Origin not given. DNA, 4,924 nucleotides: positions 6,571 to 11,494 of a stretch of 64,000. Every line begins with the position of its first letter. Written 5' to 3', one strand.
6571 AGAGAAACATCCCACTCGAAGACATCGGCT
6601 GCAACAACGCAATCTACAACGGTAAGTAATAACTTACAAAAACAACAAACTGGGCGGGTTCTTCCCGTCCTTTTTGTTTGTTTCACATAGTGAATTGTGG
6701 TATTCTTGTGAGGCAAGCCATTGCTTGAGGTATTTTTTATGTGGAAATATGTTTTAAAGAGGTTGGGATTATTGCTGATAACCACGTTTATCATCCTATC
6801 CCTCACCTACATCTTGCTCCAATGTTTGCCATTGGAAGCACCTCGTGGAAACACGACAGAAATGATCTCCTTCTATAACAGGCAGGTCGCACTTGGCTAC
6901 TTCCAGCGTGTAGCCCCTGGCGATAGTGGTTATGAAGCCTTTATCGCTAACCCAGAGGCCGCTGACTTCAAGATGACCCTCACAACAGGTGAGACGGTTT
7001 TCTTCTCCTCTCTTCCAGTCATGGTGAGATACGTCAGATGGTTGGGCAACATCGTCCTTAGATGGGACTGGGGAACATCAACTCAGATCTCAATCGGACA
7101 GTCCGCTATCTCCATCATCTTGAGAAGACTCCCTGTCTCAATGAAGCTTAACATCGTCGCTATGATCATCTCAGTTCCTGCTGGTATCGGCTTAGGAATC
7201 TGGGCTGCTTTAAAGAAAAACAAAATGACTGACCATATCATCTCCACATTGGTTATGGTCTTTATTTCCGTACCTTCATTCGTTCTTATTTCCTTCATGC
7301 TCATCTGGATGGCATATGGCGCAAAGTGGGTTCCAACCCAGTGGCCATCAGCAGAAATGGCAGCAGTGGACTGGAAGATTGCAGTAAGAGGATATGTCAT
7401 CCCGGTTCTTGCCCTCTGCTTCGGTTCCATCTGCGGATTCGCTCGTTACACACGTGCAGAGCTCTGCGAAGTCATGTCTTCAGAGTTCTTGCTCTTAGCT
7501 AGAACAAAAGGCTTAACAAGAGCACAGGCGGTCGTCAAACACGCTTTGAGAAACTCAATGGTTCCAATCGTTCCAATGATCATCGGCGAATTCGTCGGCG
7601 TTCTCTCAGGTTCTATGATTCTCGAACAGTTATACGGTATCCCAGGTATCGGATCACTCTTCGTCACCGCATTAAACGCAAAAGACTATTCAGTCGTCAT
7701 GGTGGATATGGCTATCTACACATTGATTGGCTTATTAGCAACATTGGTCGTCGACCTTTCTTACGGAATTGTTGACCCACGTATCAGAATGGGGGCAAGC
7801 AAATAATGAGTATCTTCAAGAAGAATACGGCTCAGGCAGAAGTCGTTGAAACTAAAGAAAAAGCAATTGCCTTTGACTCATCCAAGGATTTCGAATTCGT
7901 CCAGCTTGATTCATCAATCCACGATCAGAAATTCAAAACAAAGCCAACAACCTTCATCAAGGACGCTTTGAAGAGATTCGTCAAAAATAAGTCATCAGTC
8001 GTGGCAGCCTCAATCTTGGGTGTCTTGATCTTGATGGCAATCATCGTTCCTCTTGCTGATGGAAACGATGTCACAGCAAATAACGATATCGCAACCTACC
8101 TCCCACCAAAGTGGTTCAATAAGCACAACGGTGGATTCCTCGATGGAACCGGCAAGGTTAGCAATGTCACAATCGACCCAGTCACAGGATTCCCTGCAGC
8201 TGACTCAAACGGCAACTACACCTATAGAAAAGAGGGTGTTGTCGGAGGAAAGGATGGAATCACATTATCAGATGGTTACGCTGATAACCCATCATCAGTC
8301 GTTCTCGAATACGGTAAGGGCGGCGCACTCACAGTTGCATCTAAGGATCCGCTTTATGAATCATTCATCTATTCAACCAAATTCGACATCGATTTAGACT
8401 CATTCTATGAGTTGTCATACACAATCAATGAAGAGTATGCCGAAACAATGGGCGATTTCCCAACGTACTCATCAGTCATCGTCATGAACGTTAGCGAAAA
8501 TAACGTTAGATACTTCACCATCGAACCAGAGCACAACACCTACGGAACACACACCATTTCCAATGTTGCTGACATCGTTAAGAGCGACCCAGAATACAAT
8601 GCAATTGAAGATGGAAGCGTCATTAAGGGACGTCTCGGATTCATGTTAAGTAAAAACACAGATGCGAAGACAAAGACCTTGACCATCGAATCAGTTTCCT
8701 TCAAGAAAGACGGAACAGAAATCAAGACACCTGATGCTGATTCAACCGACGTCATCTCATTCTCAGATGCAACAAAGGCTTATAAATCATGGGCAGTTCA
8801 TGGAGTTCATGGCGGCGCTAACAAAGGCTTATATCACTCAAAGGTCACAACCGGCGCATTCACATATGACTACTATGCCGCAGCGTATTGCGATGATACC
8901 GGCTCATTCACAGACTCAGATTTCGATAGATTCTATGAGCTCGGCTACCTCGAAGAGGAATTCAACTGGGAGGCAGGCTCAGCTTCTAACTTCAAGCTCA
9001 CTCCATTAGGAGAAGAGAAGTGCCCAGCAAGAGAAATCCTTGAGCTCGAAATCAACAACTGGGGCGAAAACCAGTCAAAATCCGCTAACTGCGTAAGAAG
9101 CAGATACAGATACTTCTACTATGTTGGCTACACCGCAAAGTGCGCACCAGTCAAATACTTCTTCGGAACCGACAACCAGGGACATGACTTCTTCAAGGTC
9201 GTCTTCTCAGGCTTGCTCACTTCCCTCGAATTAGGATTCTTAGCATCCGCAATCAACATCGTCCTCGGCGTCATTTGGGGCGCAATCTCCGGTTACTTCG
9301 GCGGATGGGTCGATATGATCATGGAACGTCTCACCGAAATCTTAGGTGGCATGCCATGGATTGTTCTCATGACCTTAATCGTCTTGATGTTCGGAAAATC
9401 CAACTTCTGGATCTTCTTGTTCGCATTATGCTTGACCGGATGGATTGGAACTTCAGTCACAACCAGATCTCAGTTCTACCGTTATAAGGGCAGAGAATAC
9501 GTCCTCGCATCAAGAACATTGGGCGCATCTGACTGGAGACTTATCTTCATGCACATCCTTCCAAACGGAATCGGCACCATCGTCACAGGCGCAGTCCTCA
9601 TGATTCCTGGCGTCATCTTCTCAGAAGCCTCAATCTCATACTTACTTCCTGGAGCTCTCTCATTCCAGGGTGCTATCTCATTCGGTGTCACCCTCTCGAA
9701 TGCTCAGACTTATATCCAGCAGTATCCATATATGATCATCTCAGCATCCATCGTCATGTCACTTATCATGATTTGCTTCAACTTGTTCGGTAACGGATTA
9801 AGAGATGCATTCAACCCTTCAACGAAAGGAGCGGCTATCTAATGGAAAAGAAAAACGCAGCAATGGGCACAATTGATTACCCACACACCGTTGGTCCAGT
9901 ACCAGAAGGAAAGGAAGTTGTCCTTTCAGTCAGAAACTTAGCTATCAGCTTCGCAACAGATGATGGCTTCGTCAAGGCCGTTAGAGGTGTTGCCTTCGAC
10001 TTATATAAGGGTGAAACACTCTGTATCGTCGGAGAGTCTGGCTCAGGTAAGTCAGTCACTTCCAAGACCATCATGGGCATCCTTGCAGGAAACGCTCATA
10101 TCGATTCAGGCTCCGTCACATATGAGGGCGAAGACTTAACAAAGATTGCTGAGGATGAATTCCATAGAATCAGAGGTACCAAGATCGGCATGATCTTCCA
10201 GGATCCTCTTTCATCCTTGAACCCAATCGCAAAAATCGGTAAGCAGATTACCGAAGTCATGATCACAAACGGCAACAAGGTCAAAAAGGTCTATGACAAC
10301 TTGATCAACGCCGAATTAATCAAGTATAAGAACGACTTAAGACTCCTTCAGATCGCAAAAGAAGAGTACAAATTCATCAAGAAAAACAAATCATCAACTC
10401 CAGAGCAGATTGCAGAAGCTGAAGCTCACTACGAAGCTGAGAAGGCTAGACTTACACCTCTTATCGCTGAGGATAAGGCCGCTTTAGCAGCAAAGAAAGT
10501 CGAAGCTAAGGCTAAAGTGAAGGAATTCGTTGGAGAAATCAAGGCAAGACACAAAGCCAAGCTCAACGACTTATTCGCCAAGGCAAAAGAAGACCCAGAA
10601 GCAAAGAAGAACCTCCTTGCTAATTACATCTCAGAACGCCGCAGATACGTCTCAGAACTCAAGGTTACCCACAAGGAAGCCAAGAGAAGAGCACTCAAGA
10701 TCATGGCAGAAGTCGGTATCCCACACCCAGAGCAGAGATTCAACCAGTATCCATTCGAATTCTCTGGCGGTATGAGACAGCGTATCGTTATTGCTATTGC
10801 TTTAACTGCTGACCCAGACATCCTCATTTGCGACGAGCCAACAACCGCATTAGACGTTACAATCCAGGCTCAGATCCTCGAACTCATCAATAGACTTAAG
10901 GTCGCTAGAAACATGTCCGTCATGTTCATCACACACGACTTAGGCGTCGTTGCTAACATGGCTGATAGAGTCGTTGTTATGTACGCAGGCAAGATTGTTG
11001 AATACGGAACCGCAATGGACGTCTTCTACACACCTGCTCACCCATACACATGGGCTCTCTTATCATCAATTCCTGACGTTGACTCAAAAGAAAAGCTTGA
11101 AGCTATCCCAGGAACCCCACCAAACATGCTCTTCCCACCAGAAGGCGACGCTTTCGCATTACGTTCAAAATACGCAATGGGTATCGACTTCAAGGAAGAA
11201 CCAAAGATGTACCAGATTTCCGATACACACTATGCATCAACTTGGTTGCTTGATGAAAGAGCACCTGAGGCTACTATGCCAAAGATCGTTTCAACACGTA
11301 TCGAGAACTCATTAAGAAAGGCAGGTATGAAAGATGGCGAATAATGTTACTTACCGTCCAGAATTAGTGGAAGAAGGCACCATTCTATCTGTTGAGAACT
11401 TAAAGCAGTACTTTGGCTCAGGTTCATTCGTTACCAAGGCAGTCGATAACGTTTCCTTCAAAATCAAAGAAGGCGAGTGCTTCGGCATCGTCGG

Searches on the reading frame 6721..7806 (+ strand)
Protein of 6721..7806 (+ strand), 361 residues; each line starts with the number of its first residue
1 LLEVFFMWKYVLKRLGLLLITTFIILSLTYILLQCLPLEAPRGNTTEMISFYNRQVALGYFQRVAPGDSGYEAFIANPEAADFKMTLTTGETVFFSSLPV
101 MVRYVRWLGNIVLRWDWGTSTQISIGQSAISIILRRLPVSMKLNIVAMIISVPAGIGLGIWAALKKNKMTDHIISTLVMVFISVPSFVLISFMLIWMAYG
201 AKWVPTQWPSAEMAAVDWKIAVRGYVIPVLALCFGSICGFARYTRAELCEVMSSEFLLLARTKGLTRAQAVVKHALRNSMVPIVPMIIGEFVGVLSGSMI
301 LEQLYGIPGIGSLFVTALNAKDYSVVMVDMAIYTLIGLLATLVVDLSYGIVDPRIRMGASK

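Call 66: search_protein_families(library=pfam, proteins=[window:6721-7806:+], max_evalue=0.000001)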
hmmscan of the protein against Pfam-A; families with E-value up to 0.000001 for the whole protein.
window:6721-7806:+ (361 aa): 1 family
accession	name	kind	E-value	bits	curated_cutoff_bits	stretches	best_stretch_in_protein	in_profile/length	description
PF00528.27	BPD_transp_1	-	3.1e-37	128.5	26.4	1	155-356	1-183/184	Binding-protein-dependent transport system inner membrane component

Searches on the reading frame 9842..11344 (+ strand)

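Call 66: search_protein_families(library=pfam, proteins=[window:9842-11344:+], max_evalue=0.000001)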
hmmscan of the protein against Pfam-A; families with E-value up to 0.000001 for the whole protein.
window:9842-11344:+ (500 aa): 2 families
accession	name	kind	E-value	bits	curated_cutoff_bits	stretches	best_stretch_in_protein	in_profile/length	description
PF00005.33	ABC_tran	-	3.7e-29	102.5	25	2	48-154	2-80/137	ABC transporter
PF08352.17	oligo_HPY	-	6.2e-13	49.4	27.1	1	386-446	1-62/65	Oligopeptide/dipeptide transporter, C-terminal region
